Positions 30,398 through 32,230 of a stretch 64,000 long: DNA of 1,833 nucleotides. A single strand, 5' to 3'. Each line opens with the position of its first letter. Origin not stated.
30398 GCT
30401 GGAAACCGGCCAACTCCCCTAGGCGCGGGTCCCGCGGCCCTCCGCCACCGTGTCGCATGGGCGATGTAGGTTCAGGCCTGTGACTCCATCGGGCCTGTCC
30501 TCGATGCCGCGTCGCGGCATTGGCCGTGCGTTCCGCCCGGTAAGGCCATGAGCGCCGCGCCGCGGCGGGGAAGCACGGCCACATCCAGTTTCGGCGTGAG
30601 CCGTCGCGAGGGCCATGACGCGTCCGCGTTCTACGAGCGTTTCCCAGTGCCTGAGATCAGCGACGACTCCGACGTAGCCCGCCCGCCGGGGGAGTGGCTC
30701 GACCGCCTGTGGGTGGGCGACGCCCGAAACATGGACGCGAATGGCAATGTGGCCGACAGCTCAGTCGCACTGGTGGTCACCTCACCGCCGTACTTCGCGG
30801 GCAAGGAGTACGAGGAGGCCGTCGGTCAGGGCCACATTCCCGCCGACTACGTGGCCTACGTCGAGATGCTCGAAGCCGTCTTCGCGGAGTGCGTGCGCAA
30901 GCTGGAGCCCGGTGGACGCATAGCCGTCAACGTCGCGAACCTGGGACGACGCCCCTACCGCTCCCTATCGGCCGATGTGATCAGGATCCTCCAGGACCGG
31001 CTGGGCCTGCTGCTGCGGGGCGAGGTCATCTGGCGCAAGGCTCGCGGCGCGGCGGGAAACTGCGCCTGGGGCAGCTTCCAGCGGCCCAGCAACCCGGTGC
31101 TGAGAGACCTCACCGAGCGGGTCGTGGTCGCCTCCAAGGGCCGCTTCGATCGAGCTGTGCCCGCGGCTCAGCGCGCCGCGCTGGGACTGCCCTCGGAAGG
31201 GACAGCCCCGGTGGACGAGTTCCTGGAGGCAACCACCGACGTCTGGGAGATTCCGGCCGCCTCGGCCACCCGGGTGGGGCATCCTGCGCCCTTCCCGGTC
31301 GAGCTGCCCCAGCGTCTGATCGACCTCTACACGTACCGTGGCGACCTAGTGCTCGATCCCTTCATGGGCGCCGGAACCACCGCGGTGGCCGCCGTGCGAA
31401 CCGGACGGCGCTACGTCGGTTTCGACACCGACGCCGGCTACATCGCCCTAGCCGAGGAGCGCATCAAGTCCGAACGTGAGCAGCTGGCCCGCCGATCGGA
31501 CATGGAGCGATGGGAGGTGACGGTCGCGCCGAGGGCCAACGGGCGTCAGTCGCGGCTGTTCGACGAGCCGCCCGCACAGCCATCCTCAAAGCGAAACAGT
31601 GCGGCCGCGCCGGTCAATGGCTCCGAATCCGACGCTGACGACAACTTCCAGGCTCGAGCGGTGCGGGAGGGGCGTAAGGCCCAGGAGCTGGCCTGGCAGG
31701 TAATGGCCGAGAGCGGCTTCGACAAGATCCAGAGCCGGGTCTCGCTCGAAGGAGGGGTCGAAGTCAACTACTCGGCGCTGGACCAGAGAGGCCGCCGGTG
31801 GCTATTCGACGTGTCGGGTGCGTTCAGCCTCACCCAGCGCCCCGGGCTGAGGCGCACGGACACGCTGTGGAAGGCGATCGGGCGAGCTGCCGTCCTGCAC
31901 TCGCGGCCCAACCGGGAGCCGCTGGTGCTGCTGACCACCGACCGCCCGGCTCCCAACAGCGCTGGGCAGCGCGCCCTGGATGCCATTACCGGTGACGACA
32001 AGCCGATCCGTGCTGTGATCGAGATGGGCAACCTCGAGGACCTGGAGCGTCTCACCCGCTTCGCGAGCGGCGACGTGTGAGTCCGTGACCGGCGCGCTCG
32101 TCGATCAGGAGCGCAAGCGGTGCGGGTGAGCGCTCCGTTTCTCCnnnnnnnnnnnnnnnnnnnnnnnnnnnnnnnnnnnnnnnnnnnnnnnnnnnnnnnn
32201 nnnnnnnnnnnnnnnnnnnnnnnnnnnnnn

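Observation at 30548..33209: SPPY amino-methyltransferase with an extra C-terminal domain plus an unclassifiable 354-aa neighbour: candidate restriction-modification or other defence module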

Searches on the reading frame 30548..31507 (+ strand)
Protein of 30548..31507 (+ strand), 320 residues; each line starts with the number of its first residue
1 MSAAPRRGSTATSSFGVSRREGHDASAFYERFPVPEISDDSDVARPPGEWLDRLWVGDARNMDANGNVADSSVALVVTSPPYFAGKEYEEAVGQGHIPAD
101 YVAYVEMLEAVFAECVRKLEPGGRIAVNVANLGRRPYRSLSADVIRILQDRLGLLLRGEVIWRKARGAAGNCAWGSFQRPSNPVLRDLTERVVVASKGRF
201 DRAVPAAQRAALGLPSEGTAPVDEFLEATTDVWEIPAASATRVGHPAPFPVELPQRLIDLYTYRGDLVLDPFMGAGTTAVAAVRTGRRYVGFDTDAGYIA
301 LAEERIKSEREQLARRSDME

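Call 81: search_dna_similar(query=window:30548-31507:+, collection=plasmids, mode=protein, max_evalue=1e-20, max_rows=25)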
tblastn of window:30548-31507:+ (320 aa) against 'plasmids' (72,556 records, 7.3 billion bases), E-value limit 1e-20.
Records with a match: 1; places in all: 1; records where one place covers at least 80% of the query: 0.
Best place of each record, by identity: <60% 1.
By first word of the organism name: Paraburkholderia 1.
By predicted mobility (MOB-suite, as given by PLSDB): non-mobilizable 1.
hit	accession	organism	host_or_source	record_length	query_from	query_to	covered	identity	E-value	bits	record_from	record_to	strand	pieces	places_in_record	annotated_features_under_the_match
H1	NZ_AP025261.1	Paraburkholderia terrae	-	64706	24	272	78%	35.4%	3e-26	116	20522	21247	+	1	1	site-specific DNA-methyltransferase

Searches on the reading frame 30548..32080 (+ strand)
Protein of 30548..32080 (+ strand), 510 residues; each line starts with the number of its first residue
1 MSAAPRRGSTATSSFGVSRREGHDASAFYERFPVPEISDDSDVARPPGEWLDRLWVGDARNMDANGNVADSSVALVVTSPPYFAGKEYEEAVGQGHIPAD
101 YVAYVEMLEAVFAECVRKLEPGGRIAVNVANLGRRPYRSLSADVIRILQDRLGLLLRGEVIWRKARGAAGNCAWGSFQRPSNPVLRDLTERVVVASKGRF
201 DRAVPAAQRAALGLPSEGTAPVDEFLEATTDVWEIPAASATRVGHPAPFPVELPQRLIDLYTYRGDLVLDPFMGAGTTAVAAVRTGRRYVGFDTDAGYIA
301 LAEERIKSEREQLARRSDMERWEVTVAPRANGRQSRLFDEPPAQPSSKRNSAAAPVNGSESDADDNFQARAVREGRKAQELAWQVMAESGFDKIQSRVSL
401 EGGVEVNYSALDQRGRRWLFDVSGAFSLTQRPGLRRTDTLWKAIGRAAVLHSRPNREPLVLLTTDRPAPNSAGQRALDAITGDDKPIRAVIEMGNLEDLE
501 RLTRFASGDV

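Call 3: search_protein_families(library=pfam, proteins=[window:30548-32080:+], max_evalue=1)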
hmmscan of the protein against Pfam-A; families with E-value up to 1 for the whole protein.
window:30548-32080:+ (510 aa): 6 families
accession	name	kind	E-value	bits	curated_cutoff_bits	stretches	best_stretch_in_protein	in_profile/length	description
PF01555.25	N6_N4_Mtase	-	3.2e-36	125.8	26.7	1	73-304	1-221/221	DNA methylase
PF08241.18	Methyltransf_11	-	0.00034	21.6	21.2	0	102-126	70-94/95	Methyltransferase domain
PF13649.12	Methyltransf_25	-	0.0011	20.1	27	1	268-322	1-58/97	Methyltransferase domain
PF08242.18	Methyltransf_12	-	0.094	13.9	30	0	274-320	6-54/98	Methyltransferase domain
PF02086.21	MethyltransfD12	-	0.098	12.8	22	1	267-315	23-71/253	D12 class N6 adenine-specific DNA methyltransferase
PF01170.24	UPF0020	-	0.11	12.6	22.3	0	263-325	26-90/197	RMKL-like, methyltransferase domain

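Call 4: search_protein_families(library=padloc, proteins=[window:30548-32080:+], max_evalue=1)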
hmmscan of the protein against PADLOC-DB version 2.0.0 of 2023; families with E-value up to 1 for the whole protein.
window:30548-32080:+ (510 aa): 77 families (the best 25 are shown)
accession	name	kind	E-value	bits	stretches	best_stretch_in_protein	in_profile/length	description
PDLC03350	MTase_II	-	1.1e-83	279.3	1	4-312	4-301/312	Type II methyltransferase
PDLC03353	MTase_II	-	4.9e-54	181.6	1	52-313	10-257/260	Type II methyltransferase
PDLC03259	MTase_II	-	2.6e-31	106.9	1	53-308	5-257/423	Type II methyltransferase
PDLC03387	MTase_II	-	2.8e-30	103.5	2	226-314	196-283/289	Type II methyltransferase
PDLC03260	MTase_II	-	3.7e-30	103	2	229-316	231-320/349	Type II methyltransferase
PDLC03283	MTase_II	-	3.8e-30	103.3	1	53-321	6-285/352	Type II methyltransferase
PDLC03371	MTase_II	-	8.3e-28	95.6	1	68-312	25-258/260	Type II methyltransferase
PDLC03299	MTase_II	-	3e-26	90.6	1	56-312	19-265/296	Type II methyltransferase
PDLC03320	MTase_II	-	3e-22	77.1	2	231-317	196-285/289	Type II methyltransferase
PDLC03295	MTase_II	-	2.7e-21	74.3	2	242-310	201-270/292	Type II methyltransferase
PDLC03265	MTase_II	-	1.2e-20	72.2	2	229-307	251-329/333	Type II methyltransferase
PDLC03246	MTase_II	-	1.5e-20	71.7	1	67-302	126-362/376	Type II methyltransferase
PDLC03339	MTase_II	-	1.9e-19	67.7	1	230-307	192-272/399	Type II methyltransferase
PDLC03363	MTase_II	-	2e-17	61.5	1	243-314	55-126/294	Type II methyltransferase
PDLC03228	MTase_II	-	8.8e-17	59.7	1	242-322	141-221/227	Type II methyltransferase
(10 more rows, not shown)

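Call 5: search_protein_families(library=ncbifam, proteins=[window:30548-32080:+], max_evalue=1)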
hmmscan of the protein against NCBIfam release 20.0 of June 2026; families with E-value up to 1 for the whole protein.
window:30548-32080:+ (510 aa): 6 families
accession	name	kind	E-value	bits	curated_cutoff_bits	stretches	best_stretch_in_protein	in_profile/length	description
NF008572.0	PRK11524.1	equivalog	2.6e-16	59.6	292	1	57-311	20-261/294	adenine-specific DNA-methyltransferase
NF050803.1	DnaMtaseCcrMCaul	equivalog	5.3e-14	51.9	830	1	244-312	185-253/350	adenine-specific DNA-methyltransferase CcrM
NF010253.0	PRK13699.1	subfamily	2.6e-13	50.2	244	1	243-320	142-219/226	DNA methyltransferase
NF043040.1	corrin_prot_MT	hypoth_equivalog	2.7e-06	27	180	1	255-310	32-87/216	corrinoid protein-associated methyltransferase CpaM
TIGR01177.1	TIGR01177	hypoth_equivalog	0.0029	16.9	316.55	1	264-296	182-214/330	TIGR01177 family methyltransferase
NF040721.1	Trm14_Arch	equivalog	0.14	11.3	280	1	244-287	170-214/370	tRNA (guanine(6)-N2)-methyltransferase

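Call 8: search_solved_structures(query=window:30548-32077:+, max_evalue=1)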
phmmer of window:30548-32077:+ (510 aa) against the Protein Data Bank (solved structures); distinct sequences matched with E-value up to 1: 19.
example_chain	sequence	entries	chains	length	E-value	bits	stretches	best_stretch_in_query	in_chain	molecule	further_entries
2zie_A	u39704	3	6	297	1.4e-35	126.5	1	51-309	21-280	Putative modification methylase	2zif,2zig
9c3u_A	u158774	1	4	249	7.4e-17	64.7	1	230-307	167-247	Methyltransferase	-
8urk_A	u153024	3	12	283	8.1e-17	64.5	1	230-307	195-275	Methyltransferase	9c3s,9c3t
8s9m_A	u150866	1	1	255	3.2e-14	56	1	232-311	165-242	DNA cytosine-N4 methyltransferase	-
8s9n_A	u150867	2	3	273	3.8e-14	55.7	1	232-311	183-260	DNA cytosine-N4 methyltransferase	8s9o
1boo_A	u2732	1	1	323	1.1e-10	44.2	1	244-305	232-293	PROTEIN (N-4 CYTOSINE-SPECIFIC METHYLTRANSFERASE PVU II)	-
6pbd_A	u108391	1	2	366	9.7e-10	41.2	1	237-307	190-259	Modification methylase CcrMI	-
1g60_A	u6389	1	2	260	1.3e-08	37.5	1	241-302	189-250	Adenine-specific Methyltransferase MboIIA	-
5hek_A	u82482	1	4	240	1.3e-08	37.4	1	240-307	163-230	Adenine specific DNA methyltransferase (DpnA)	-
1nw8_A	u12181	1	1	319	1.4e-08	37.4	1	63-293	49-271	MODIFICATION METHYLASE RSRI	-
5hfj_A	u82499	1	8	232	1.8e-08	37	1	240-306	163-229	Adenine specific DNA methyltransferase (DpnA)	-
1eg2_A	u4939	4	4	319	1.9e-08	36.9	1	62-293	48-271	MODIFICATION METHYLASE RSRI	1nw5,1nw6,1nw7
4rv1_A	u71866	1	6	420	0.0051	19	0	460-504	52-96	Engineered Protein OR497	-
4hxt_A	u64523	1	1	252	0.044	15.9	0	460-504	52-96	De Novo Protein OR329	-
4rzp_A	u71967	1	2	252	0.047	15.8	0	459-503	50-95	Engineered Protein OR366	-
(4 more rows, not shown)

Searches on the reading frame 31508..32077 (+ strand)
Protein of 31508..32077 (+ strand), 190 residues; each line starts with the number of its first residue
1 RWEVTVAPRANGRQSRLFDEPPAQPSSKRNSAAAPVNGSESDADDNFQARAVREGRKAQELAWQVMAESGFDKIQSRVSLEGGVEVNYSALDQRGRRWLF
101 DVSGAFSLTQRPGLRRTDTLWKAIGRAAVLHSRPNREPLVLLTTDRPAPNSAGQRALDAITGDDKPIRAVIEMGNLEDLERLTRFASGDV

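Call 18: find_homologous_proteins(query=window:31508-32077:+, max_evalue=0.001)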
Query window:31508-32077:+ (190 aa): 220 proteins with E <= 0.001 among 849 candidates; the best 120 are listed.
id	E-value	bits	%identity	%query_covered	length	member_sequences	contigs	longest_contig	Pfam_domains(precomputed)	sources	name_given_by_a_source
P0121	2.7e-90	319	81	100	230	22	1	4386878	-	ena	-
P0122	2.4e-89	316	81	99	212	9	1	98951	-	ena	-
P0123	3.2e-89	316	80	100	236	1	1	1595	-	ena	-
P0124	7.0e-89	315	80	100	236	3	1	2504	-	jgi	-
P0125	2.6e-88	313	79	100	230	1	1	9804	-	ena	-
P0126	1.1e-87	311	79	100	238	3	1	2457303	-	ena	-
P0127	2.1e-87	310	79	99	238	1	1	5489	-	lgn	-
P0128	2.7e-86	306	79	100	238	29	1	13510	-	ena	-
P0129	9.5e-85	301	77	98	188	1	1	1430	-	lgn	-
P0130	1.1e-84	301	78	100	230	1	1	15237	-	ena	-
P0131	1.1e-84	301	77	100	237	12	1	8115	-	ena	-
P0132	6.6e-84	298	77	100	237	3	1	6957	-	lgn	-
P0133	8.6e-84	298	77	100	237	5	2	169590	-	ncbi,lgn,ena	-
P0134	9.8e-84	298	78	95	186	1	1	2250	-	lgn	-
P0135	4.6e-83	296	76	100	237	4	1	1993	-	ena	-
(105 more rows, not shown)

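Call 19: find_encoding_contigs(protein=P0121, flank=6000, max_places=2)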
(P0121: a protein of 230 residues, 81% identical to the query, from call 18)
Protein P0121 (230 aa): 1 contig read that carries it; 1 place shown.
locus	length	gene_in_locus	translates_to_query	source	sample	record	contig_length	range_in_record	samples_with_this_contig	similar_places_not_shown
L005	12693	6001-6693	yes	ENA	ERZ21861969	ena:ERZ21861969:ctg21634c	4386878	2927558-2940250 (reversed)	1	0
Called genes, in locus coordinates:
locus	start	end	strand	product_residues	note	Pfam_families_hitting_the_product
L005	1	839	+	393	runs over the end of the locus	PF00266:Aminotran_5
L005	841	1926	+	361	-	PF00733:Asn_synthase (weak), PF03054:tRNA_Me_trans, PF20259:tRNA_Me_trans_M, PF20258:tRNA_Me_trans_C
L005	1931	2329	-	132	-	PF01850:PIN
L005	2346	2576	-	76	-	-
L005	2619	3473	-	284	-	-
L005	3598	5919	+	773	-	PF22745:Nlig-Ia, PF01653:DNA_ligase_aden, PF03120:OB_DNA_ligase, PF12826:HHH_2, PF14520:HHH_5 (weak), PF00533:BRCT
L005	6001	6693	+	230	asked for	-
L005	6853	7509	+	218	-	PF27258:NspV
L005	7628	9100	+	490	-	-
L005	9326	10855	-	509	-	PF01555:N6_N4_Mtase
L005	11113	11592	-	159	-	-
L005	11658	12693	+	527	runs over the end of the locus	-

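Call 61: search_protein_families(library=padloc, proteins=[L005:6853-7509:+, L005:7628-9100:+, L005:9326-10855:-], max_evalue=0.01)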
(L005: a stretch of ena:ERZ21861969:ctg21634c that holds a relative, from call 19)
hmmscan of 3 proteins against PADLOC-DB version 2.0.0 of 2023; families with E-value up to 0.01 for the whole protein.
L005:6853-7509:+ (218 aa): 1 family
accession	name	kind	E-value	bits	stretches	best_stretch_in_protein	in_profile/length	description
PDLC03454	REase_II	-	1.2e-74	248.4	1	6-216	5-215/220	Type II restriction enzyme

L005:7628-9100:+ (490 aa): 4 families
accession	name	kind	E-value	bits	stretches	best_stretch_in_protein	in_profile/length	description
PDLC03310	MTase_II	-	3.7e-112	373.6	1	3-424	51-472/475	Type II methyltransferase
PDLC03630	REase_MTase_IIG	-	2.3e-13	46.9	1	245-406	831-1013/1100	Type IIG restriction enzyme-methyltransferase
PDLC03580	REase_II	-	1.9e-10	37.2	1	211-399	817-1012/1112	Type II restriction enzyme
PDLC03335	MTase_II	-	0.0096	12.6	0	16-79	143-212/607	Type II methyltransferase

L005:9326-10855:- (509 aa): 70 families (the best 25 are shown)
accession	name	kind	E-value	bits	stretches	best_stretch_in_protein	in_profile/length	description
PDLC03350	MTase_II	-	1.5e-82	275.5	1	6-312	5-302/312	Type II methyltransferase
PDLC03353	MTase_II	-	3.5e-55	185.3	1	56-311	15-256/260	Type II methyltransferase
PDLC03259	MTase_II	-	6.7e-31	105.5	1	52-311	5-261/423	Type II methyltransferase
PDLC03371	MTase_II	-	3.7e-30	103.3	1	67-311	25-258/260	Type II methyltransferase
PDLC03260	MTase_II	-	7e-30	102.1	2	227-335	230-338/349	Type II methyltransferase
PDLC03283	MTase_II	-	1.1e-28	98.6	1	52-311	6-277/352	Type II methyltransferase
PDLC03387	MTase_II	-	4e-28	96.4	2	225-308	196-278/289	Type II methyltransferase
PDLC03299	MTase_II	-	2.3e-26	91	1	66-306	28-258/296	Type II methyltransferase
PDLC03320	MTase_II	-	1e-23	81.9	2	228-317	194-286/289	Type II methyltransferase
PDLC03295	MTase_II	-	1e-22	79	2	239-311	199-272/292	Type II methyltransferase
PDLC03246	MTase_II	-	3.7e-22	77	1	67-301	127-362/376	Type II methyltransferase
PDLC03265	MTase_II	-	2.9e-19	67.7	2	228-305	251-328/333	Type II methyltransferase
PDLC03363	MTase_II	-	5.3e-18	63.4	1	239-313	53-126/294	Type II methyltransferase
PDLC03339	MTase_II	-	5.5e-18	62.9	1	229-307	192-273/399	Type II methyltransferase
PDLC03238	MTase_II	-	4.4e-15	53.6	2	230-306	287-364/428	Type II methyltransferase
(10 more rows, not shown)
